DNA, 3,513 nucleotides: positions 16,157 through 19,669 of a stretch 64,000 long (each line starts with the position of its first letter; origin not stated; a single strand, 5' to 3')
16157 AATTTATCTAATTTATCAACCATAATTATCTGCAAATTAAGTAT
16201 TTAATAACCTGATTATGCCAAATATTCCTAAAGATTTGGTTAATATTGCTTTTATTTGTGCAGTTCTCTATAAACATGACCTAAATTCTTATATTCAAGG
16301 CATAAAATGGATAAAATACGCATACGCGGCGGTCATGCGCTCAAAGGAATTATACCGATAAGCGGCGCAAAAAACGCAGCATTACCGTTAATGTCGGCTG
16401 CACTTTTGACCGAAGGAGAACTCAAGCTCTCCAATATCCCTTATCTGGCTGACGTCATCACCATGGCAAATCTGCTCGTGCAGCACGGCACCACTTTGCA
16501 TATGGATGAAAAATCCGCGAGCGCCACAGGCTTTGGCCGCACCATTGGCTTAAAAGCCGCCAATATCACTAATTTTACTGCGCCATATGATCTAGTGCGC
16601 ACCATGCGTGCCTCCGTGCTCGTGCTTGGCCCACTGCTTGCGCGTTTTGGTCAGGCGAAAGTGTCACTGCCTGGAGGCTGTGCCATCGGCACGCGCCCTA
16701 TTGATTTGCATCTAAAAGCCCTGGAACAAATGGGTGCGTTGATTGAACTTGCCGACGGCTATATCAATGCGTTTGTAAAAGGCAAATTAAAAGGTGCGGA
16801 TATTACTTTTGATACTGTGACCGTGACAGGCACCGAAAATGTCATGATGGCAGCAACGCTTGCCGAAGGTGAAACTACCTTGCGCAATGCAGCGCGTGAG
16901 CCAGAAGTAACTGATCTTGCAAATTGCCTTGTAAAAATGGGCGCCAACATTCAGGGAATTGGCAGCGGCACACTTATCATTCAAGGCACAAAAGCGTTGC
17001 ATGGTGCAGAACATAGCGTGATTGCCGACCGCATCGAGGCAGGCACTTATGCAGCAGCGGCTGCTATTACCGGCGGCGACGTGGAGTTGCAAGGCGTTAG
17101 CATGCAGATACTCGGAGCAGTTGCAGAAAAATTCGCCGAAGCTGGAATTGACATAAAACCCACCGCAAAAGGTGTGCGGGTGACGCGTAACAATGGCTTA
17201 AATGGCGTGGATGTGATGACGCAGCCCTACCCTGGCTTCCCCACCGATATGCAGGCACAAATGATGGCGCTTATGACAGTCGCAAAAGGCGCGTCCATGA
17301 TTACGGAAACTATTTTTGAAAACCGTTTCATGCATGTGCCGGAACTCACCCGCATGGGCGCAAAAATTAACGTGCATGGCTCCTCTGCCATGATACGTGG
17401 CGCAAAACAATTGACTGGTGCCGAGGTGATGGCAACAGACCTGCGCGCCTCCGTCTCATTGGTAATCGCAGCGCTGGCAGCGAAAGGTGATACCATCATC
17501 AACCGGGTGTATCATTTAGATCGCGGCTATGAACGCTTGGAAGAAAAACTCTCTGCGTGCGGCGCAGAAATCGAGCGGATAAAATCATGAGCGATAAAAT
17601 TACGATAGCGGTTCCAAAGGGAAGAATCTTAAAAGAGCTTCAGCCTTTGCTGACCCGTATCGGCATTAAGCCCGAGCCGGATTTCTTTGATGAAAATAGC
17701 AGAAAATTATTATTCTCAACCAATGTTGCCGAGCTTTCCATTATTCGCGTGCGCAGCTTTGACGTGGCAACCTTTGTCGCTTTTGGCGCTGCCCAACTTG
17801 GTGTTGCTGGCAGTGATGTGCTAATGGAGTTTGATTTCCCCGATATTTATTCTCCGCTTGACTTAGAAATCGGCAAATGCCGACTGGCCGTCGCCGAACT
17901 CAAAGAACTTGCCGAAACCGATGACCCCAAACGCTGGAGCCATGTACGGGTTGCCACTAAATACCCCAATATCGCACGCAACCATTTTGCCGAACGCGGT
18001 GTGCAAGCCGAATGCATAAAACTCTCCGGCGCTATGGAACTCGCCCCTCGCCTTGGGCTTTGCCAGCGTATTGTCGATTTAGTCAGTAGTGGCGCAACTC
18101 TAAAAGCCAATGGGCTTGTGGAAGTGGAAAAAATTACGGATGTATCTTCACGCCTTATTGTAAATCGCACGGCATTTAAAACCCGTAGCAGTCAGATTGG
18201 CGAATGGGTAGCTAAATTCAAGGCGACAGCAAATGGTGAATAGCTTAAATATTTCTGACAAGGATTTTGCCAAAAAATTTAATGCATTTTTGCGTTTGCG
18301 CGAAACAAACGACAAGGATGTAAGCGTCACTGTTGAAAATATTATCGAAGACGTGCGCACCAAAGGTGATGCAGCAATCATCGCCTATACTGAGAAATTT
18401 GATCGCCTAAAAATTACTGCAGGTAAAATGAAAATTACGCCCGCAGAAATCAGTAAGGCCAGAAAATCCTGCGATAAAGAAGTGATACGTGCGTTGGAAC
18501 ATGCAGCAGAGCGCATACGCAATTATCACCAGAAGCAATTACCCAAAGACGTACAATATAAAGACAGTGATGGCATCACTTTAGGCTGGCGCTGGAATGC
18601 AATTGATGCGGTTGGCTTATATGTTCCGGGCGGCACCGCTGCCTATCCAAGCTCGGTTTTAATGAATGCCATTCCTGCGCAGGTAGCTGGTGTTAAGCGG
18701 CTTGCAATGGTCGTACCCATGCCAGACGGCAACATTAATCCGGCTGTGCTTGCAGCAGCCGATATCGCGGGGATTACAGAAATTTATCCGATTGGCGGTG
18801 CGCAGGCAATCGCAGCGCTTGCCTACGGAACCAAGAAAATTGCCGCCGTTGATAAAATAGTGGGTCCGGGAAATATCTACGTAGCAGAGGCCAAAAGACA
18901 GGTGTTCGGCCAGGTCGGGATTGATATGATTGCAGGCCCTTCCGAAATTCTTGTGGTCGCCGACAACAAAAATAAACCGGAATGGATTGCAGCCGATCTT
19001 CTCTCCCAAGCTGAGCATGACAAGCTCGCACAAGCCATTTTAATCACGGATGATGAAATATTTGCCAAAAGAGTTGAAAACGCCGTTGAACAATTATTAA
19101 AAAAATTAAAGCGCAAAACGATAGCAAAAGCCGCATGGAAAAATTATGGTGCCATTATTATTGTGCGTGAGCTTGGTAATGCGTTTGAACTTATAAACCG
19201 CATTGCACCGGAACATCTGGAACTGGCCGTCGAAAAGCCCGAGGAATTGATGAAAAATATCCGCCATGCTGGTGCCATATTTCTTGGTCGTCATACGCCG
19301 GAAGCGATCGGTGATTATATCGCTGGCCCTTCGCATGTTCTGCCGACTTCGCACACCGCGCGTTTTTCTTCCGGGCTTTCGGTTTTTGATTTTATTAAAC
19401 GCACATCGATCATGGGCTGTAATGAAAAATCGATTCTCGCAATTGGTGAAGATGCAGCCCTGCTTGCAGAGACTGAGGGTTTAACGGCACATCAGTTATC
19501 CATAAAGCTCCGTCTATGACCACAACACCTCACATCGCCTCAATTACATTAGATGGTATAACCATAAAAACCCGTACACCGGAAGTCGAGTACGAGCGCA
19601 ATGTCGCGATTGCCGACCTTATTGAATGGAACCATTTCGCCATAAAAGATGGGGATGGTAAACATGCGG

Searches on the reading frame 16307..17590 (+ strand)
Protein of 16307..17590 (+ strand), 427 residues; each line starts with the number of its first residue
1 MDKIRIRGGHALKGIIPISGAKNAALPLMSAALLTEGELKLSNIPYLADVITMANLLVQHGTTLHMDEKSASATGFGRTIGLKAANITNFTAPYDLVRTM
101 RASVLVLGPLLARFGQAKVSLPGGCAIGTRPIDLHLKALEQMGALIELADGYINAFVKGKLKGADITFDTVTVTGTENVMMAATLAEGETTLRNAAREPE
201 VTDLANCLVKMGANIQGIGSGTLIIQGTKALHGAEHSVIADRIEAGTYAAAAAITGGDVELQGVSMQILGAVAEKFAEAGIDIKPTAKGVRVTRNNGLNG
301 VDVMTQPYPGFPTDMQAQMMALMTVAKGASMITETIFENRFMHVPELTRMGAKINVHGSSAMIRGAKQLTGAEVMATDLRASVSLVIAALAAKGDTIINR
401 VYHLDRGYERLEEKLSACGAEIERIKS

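Call 68: search_protein_families(library=pfam, proteins=[window:16307-17590:+], max_evalue=0.00001)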
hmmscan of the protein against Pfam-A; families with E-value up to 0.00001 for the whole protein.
window:16307-17590:+ (427 aa): 1 family
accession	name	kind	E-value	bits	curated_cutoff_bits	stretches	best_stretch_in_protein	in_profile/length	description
PF00275.25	EPSP_synthase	-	1.9e-107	360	22.8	1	7-415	2-417/417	EPSP synthase (3-phosphoshikimate 1-carboxyvinyltransferase)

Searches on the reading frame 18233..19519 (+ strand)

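Call 68: search_protein_families(library=pfam, proteins=[window:18233-19519:+], max_evalue=0.00001)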
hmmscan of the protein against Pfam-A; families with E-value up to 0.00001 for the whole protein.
window:18233-19519:+ (428 aa): 1 family
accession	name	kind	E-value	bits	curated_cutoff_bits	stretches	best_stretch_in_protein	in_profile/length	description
PF00815.25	Histidinol_dh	-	3.8e-174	579.9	27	1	23-428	4-411/411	Histidinol dehydrogenase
